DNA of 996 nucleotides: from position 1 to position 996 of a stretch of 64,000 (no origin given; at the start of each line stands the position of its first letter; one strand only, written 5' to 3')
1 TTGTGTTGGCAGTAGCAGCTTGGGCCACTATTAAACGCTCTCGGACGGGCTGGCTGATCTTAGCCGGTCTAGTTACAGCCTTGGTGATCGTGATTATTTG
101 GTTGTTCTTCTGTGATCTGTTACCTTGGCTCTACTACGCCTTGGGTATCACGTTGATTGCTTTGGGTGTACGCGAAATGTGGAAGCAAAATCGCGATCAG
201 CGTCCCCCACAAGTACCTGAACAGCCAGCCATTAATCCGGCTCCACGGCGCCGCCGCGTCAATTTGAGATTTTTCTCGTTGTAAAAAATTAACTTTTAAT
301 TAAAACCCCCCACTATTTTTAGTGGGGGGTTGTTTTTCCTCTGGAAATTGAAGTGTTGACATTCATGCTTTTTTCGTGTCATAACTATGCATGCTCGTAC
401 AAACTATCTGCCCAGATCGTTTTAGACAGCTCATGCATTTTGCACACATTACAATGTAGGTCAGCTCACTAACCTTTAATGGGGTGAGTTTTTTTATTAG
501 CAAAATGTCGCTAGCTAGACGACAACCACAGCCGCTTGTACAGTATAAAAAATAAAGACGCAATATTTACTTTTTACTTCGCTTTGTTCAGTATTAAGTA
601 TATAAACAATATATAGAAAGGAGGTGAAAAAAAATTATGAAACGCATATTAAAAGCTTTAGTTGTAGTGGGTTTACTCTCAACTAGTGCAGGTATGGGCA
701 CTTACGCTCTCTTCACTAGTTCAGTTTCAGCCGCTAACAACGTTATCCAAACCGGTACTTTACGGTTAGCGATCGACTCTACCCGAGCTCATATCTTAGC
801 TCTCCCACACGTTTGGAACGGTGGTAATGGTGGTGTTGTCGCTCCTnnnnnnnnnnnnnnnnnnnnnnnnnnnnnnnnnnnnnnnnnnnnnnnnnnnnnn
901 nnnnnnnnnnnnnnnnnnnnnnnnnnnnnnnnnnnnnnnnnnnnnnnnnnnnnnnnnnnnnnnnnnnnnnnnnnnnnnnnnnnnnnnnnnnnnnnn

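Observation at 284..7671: TasA/camelysin-like fibre operon with a dedicated SipW-type signal peptidase, outside the Bacillus context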

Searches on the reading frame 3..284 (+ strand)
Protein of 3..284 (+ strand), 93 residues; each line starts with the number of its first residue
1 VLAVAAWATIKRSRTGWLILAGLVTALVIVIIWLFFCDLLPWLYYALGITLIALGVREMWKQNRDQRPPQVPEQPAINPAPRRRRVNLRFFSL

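Call 3: search_protein_families(library=pfam, proteins=[window:3-284:+], max_evalue=1)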
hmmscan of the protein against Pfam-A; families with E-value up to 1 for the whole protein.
window:3-284:+ (93 aa): 6 families
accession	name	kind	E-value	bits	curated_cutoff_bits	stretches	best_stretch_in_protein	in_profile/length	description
PF03741.22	TerC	-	0.002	18.3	27.8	1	16-64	31-83/178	Integral membrane protein TerC family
PF01040.23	UbiA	-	0.0079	16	34.2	1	10-66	181-235/250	UbiA prenyltransferase family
PF13398.12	Peptidase_M50B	-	0.012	15.8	26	1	4-62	105-162/201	Peptidase M50B-like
PF11139.14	SfLAP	-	0.019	14.8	35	1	16-72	37-102/213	Sap, sulfolipid-1-addressing protein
PF00487.30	FA_desaturase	-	0.14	12.3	29.7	1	9-53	126-173/253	Fatty acid desaturase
PF04932.20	Wzy_C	-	0.19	12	31.7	1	10-54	12-52/149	O-Antigen ligase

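Call 4: search_protein_families(library=ncbifam, proteins=[window:3-284:+], max_evalue=1)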
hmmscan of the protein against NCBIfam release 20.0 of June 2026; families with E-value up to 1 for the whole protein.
window:3-284:+ (93 aa): 2 families
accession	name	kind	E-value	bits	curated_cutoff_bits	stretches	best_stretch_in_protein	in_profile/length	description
NF011365.0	PRK14784.1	equivalog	0.038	14.1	181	1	8-56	53-98/160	lipoprotein signal peptidase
NF047839.1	PspM_Rv2743c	equivalog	0.11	12.4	80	1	11-79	14-85/220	phage shock envelope stress response protein PspM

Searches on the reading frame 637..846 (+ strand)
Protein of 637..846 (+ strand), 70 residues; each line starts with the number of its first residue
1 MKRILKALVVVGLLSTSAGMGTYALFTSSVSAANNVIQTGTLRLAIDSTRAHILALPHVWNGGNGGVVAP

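Call 44: search_protein_families(library=ncbifam, proteins=[window:637-846:+], max_evalue=10)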
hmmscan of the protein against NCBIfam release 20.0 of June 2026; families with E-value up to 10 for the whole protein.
window:637-846:+ (70 aa): 2 families
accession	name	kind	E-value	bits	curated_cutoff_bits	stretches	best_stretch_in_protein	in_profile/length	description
TIGR04088.1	cognate_SipW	domain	2.2e-05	24.4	19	1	10-42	3-34/34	SipW-dependent-type signal peptide-containing protein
TIGR04089.1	exp_by_SipW_III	subfamily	0.034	14.2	60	1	19-49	21-51/179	alternate-type signal peptide domain-containing protein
